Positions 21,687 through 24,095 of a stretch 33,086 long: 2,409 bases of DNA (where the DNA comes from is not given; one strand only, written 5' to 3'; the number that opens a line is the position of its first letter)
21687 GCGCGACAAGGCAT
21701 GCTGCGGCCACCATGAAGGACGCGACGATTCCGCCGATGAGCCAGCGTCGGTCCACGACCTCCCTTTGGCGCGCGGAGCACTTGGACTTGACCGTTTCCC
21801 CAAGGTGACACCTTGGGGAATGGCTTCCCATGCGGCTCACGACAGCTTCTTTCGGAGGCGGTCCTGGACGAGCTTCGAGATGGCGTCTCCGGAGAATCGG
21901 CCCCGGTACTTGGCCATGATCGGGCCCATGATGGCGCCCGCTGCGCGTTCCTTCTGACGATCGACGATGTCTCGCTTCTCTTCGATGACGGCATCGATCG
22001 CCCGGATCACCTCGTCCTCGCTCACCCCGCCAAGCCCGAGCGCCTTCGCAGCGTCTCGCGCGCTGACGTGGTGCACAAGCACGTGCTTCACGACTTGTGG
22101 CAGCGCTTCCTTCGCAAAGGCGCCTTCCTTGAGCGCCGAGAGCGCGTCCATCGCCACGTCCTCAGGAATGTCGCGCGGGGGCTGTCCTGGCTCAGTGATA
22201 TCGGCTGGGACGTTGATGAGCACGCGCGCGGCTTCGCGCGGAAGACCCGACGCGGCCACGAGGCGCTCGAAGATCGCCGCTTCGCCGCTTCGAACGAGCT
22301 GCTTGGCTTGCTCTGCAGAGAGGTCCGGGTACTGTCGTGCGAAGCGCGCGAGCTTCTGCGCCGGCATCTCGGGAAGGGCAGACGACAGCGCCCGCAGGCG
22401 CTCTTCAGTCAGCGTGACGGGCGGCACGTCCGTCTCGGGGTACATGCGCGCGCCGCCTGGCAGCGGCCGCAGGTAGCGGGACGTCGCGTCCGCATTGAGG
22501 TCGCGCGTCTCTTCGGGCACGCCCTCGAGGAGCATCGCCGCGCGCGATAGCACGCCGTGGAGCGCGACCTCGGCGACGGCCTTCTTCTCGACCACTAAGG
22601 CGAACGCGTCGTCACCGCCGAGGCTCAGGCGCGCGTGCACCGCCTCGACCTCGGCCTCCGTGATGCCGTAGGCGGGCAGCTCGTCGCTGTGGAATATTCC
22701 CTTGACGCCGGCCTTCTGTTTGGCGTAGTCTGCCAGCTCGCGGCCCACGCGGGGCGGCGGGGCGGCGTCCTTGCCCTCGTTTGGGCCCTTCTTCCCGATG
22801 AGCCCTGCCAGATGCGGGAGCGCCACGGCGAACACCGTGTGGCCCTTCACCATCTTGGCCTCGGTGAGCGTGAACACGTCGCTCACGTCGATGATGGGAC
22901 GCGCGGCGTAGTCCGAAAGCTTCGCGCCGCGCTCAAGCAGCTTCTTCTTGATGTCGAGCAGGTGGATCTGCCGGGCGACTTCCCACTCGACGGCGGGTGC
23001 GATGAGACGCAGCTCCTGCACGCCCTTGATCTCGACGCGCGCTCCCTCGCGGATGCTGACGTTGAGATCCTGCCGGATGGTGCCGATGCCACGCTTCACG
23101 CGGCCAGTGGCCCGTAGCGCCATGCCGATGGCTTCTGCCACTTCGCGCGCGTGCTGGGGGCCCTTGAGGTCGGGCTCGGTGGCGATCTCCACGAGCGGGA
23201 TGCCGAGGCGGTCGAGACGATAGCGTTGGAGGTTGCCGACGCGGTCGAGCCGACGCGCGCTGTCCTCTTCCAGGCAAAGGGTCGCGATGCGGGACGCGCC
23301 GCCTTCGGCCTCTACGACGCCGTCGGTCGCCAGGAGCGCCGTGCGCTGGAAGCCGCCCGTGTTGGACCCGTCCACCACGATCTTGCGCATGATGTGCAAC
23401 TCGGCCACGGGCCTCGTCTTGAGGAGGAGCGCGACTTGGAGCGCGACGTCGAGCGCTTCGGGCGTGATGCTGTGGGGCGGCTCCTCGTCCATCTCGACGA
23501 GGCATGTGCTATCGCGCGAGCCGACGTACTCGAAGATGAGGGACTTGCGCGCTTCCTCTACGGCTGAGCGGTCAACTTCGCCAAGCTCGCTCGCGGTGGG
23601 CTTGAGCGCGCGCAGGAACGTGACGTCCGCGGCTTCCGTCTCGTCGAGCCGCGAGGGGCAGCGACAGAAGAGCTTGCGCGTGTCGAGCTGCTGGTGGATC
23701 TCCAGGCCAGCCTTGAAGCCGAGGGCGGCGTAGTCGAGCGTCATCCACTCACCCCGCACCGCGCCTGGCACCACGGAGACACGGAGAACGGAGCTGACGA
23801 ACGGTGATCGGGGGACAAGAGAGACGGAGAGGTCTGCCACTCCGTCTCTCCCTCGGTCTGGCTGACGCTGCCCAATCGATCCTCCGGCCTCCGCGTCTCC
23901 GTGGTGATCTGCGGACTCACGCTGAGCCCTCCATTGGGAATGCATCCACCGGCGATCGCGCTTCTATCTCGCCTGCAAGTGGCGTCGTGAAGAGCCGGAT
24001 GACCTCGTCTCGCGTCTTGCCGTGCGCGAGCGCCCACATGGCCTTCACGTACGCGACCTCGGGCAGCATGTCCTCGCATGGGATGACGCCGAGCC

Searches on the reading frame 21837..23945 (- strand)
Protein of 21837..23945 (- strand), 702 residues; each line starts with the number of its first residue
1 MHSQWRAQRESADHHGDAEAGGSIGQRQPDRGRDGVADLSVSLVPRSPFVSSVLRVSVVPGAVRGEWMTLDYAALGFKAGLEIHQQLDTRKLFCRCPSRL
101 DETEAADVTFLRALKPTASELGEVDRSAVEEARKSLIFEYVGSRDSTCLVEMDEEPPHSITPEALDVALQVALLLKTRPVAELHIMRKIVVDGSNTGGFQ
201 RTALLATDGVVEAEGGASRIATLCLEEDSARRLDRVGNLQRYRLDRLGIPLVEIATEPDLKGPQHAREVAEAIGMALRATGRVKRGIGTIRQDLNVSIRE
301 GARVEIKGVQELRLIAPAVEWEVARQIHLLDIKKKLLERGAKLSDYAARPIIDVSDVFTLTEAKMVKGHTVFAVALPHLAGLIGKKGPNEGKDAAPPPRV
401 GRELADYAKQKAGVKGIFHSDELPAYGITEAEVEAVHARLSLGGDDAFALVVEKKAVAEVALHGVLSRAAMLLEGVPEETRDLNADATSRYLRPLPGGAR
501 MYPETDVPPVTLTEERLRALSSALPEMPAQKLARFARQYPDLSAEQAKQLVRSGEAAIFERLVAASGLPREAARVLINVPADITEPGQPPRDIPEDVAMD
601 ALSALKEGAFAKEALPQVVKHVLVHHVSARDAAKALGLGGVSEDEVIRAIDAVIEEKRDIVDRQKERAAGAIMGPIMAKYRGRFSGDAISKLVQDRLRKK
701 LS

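Call 6: search_protein_families(library=pfam, proteins=[window:21837-23945:-], max_evalue=0.01)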
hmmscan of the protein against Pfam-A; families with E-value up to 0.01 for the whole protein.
window:21837-23945:- (702 aa): 4 families
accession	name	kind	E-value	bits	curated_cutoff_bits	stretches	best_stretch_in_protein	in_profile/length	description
PF02934.20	GatB_N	-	7.1e-52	176.7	23.4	1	78-516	2-275/277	GatB/GatE catalytic domain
PF02637.23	GatB_Yqey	-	1.3e-13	51.5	27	1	558-697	2-148/148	GatB domain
PF02938.19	GAD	-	2.5e-08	34.5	23.4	1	367-462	7-95/95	GAD domain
PF09424.15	YqeY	-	0.00041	20.9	27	1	641-697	91-143/143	Yqey-like protein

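Call 13: find_encoding_contigs(protein=window:21837-23945:-, flank=10000, max_places=6)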
Protein window:21837-23945:- (702 aa): no gene with exactly this product is on record in the collection.
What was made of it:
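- Tried and rejected: The first look-up, with the longest GatE ORF, failed because the start codon was wrong (call 13).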
